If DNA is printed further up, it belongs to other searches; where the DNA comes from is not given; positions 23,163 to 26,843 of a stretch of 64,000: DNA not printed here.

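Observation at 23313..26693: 1126-aa secreted fusion of three lipid/amide hydrolase modules (ceramidase-like, C45 Ntn-acyltransferase-like, alpha/beta hydrolase)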

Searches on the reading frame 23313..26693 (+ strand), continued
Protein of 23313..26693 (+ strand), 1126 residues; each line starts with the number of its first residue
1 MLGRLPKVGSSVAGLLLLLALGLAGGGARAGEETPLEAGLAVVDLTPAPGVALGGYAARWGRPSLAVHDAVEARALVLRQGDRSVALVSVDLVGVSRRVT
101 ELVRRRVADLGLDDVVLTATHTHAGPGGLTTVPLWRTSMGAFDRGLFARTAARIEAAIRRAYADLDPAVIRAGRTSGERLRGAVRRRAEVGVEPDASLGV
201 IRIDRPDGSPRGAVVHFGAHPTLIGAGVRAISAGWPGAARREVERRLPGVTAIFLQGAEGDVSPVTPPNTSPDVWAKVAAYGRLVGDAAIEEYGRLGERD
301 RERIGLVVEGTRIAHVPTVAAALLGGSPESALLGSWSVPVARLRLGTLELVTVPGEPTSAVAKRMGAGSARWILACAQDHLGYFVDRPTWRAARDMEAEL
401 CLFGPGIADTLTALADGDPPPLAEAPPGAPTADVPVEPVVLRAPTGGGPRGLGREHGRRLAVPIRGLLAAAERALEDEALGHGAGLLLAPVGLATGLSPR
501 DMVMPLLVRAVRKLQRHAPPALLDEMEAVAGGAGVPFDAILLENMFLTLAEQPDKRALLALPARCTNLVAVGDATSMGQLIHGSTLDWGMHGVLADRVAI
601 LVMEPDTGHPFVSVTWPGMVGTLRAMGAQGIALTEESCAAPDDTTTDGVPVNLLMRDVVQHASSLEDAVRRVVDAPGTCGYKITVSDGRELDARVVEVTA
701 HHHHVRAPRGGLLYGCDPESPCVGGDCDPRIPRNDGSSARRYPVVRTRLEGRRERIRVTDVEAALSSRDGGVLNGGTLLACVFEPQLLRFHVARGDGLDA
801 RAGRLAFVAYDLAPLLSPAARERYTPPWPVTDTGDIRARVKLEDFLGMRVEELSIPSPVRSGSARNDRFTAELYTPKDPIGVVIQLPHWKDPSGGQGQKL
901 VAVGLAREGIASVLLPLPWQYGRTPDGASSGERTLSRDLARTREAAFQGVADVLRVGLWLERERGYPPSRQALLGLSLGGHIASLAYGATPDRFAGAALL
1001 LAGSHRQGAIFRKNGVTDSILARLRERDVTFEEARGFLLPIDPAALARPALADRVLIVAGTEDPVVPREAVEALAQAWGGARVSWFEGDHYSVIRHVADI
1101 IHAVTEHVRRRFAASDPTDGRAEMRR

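Call 31: predict_structure(alignment_id=A1)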
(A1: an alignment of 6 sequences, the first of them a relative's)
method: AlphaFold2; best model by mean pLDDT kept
length: 1126 residues; sequences in the alignment: 6
mean_pLDDT: 62.0   pTM: 0.43
mean pLDDT of the five models: 62.0, 56.5, 56.4, 49.5, 48.2
residues with pLDDT >= 90: 137; 70-90: 300; 50-70: 334; < 50: 355
segments of 3 or more residues with pLDDT < 50: 1-32, 54-68, 131-140, 223-232, 319-335, 393-400, 420-445, 511-519, 544-631, 635-647, 709-717, 750-757, 772-790, 803-805, 890-894, 925-938, 978-991, 1003-1021, 1023-1030, 1116-1126
pLDDT, mean of each block of 10 residues (from residue 1): 36 42 29 75 78 46 45 92 91 75 91 87 55 45 75 95 94 83 71 80 91 84 39 68 91 80 72 73 90 86 77 61 37 53 88 79 83 73 64 46 63 72 32 29 48 61 60 60 55 61 58 46 61 64 44 31 22 23 21 22 27 29 33 46 44 56 75 64 59 66 65 47 70 54 55 48 58 46 43 53 53 55 60 88 77 87 75 90 78 58 84 82 48 39 69 90 91 69 46 77 38 38 44 51 66 84 67 80 79 65 89 57 33
secondary structure, 60 per line:
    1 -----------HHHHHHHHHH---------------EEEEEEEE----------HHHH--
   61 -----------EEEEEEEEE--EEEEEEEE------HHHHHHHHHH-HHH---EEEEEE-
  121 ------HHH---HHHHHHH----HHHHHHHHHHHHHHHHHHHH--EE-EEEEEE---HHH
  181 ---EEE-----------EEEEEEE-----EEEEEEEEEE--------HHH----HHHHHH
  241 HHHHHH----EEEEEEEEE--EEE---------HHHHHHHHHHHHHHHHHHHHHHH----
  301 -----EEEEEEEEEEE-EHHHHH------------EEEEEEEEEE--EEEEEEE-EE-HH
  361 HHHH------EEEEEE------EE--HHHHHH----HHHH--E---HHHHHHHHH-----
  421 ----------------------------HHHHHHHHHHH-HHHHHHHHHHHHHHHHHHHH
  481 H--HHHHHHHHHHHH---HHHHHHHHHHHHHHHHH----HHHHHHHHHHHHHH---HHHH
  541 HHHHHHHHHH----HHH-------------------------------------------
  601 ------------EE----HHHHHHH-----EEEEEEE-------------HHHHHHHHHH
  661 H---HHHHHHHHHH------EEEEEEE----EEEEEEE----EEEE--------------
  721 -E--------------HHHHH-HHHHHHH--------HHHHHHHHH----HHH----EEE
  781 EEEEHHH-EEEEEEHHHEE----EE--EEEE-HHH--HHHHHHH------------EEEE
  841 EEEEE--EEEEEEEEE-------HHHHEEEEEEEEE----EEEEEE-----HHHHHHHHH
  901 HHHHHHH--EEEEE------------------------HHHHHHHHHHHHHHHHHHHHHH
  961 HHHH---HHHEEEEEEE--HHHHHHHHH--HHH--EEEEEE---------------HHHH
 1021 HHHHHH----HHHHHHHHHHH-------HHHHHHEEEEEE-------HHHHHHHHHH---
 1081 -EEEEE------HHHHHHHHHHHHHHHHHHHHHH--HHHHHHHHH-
elements in order (helices of 4 or more, strands of 3 or more residues): H12-21 E37-44 H55-58 E72-80 E83-90 H97-106 E114-119 H133-139 H144-163 E169-174 E184-186 E198-204 E210-219 H235-246 E251-259 E262-264 H274-296 E306-316 H319-323 E336-345 E348-354 H359-364 E371-376 H387-392 H397-400 H407-415 H449-459 H461-481 H484-495 H499-515 H520-533 H537-550 H619-625 E631-637 H651-661 H665-674 E681-687 E692-698 E703-706 H737-741 H743-749 H758-766 E778-784 E789-794 E808-811 H818-824 E837-845 E848-856 H864-867 E868-876 E881-886 H892-907 E910-914 H939-964 E971-977 H980-988 E996-1001 H1017-1026 H1031-1041 H1049-1054 E1055-1060 H1068-1077 E1082-1086 H1093-1114 H1117-1125

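Call 41: fold_search(model_id=the predicted structure, library=pdb)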
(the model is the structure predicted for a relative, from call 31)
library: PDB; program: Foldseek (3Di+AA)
matches with E <= 10: 1532; with E <= 0.001: 810
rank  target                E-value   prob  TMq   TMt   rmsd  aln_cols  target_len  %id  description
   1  2zws                  9.8e-20  1.00  0.29  0.51   7.3       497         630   21  Crystal Structure Analysis of neutral ceramidase from Pseudomonas aeruginosa (released 2009-03-03)
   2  2zxc_A                9.7e-19  1.00  0.29  0.49   7.5       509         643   21  Ceramidase complexed with C2 (released 2009-02-03)
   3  4wgk_A                2.2e-17  1.00  0.28  0.44   8.9       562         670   17  Crystal structure of human neutral ceramidase with Zn-bound phosphate (released 2015-07-08)
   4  4wgk_B                2.9e-17  1.00  0.29  0.47   7.7       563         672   18  Crystal structure of human neutral ceramidase with Zn-bound phosphate (released 2015-07-08)
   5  4z8z                  9.1e-11  1.00  0.21  0.65   4.1       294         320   21  Crystal structure of the hypothetical protein from Ruminiclostridium thermocellum ATCC 27405 (released 2015-05-06)
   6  7qun_B                8.4e-08  1.00  0.17  0.26  17.9       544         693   12  CryoEM structure of mammalian AAP in complex with Meropenem (released 2022-11-16)
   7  3fyu_E                8.8e-08  1.00  0.18  0.54  11.1       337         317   12  Crystal structure of acetyl xylan esterase from Bacillus pumilus obtained in presence of D-xylose and sodium acetate (released 2010-01-26)
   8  1l7a_A                1.3e-07  1.00  0.18  0.53   6.1       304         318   15  structural Genomics, crystal structure of Cephalosporin C deacetylase (released 2003-01-21)
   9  3fvt_C                1.4e-07  1.00  0.19  0.60  10.7       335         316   14  Crystal Structure of Acetyl Xylan Esterase from Bacillus pumilus, monoclinic crystal form II (released 2010-01-05)
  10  7xmj_D                1.4e-07  1.00  0.18  0.55   5.8       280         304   17  Crystal structure of carbohydrate esterase family 7 acetyl xylan esterase (released 2023-05-31)
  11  4q1v_A                1.4e-07  1.00  0.17  0.25  18.6       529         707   11  Crystal structure of a putative dipeptidyl aminopeptidase IV (BACOVA_01349) from Bacteroides ovatus ATCC 8483 at 2.48  (released 2014-05-07)
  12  4ao8                  1.5e-07  1.00  0.17  0.70   4.9       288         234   17  PEG-bound complex of a novel cold-adapted esterase from an Arctic intertidal metagenomic library (released 2012-08-08)
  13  8wt1_D                1.5e-07  1.00  0.16  0.27  17.1       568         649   12  Crystal structure of S9 carboxypeptidase from Geobacillus sterothermophilus (released 2024-03-13)
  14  3fcy_A                1.6e-07  1.00  0.17  0.52   6.1       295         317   17  Crystal Structure of Acetyl Xylan Esterase 1 from Thermoanaerobacterium sp. JW/SL YS485 (released 2009-11-17)
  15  3m81_E                1.7e-07  1.00  0.18  0.55   6.2       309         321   13  Crystal structure of Acetyl xylan esterase (TM0077) from THERMOTOGA MARITIMA at 2.50 A resolution (native apo structur (released 2010-04-21)
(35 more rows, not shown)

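Call 44: list_cluster_members(proteins=[P0001, P0002, P0176])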
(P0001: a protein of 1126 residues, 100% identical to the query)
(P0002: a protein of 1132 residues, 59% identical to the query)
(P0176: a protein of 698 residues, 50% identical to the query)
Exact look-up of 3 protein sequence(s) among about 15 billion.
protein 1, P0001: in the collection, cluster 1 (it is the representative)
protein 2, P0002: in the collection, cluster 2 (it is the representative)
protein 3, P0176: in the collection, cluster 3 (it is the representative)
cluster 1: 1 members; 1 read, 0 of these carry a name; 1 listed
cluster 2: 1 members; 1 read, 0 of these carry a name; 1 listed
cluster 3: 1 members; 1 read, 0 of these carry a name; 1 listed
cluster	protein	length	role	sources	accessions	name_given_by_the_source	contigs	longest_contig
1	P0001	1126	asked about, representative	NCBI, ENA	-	-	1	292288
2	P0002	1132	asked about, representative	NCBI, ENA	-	-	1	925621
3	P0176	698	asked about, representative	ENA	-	-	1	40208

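Call 87: search_protein_families(library=ncbifam, proteins=[L047:9911-11188:+, L047:11185-12408:+, L048:2612-3598:+, L048:1935-2606:+], max_evalue=0.001)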
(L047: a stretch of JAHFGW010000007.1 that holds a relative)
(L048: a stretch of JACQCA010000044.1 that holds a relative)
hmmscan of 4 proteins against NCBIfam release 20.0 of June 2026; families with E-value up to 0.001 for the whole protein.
L047:9911-11188:+ (425 aa): 1 family
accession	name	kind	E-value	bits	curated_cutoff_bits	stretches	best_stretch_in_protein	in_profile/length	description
NF041649.1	ceramidase_neut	equivalog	5.1e-12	44.8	1200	1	49-183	20-158/636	neutral ceramidase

L047:11185-12408:+ (407 aa): 1 family
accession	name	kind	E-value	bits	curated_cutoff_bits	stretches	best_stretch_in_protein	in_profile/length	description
NF040521.1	C45_proenzyme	subfamily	5.6e-51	173.8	85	1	43-276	2-228/313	C45 family autoproteolytic acyltransferase/hydrolase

L048:2612-3598:+ (328 aa): 3 families
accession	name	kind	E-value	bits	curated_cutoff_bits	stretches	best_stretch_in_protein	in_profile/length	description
NF047337.1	hydrolase_RcgR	subfamily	3.5e-06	26.3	182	1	153-305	168-315/332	RcgR family putative quorum lactone hydrolase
NF007857.0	PRK10566.1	equivalog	0.00048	20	201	1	122-230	55-165/249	esterase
NF041096.1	esterase_EstD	equivalog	0.00053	19.1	600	1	113-199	185-265/421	esterase EstD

L048:1935-2606:+ (223 aa): 0 families
